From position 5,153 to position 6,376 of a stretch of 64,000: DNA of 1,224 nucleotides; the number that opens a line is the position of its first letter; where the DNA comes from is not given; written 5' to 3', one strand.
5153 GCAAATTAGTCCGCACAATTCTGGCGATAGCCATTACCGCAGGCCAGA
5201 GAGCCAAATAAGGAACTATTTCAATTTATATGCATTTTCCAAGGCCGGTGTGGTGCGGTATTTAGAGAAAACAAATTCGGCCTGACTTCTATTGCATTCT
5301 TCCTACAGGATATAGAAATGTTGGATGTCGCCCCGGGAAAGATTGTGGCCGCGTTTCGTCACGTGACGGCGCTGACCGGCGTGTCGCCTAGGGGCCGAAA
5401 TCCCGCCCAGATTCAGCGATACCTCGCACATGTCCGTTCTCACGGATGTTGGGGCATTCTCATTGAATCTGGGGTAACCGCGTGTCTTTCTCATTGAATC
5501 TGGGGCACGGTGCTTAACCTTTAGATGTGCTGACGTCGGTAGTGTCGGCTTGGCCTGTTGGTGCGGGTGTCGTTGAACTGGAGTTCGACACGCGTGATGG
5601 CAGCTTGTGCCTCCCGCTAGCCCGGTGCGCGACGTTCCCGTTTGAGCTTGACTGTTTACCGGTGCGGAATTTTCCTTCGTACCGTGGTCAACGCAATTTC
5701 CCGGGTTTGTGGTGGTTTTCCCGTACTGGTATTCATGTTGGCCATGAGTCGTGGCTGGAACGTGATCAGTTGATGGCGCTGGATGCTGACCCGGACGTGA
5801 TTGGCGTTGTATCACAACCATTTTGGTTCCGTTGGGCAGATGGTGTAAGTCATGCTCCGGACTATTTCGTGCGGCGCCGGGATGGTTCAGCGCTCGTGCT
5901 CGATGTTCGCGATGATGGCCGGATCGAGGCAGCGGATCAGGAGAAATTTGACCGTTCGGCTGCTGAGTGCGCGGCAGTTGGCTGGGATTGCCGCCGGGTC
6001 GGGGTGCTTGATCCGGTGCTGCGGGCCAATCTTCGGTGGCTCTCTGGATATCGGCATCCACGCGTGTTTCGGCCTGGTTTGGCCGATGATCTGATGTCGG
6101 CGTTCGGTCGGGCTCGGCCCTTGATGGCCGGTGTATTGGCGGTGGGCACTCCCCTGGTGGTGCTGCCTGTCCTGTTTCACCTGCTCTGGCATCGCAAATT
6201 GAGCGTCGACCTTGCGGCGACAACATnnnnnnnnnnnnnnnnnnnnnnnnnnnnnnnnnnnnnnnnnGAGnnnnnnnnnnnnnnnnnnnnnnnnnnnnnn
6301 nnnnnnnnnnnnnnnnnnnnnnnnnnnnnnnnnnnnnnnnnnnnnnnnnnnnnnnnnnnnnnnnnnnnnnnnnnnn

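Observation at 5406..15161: Tn7-like transposon (TnsA-like/TnsB/TnsC/TniQ) carrying a two-component system as cargo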

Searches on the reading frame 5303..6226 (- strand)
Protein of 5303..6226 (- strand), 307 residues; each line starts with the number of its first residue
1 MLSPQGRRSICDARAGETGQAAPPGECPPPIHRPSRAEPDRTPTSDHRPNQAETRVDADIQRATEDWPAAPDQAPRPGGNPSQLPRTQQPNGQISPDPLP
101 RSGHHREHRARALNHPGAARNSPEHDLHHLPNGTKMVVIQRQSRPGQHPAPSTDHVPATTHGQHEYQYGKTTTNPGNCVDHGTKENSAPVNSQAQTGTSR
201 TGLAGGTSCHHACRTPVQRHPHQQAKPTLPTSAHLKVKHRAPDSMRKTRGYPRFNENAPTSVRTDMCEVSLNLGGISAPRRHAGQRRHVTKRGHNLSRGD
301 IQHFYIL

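Call 3: search_protein_families(library=pfam, proteins=[window:5303-6226:-], max_evalue=0.01)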
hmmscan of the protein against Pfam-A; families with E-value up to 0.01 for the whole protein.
window:5303-6226:- (307 aa): 0 families
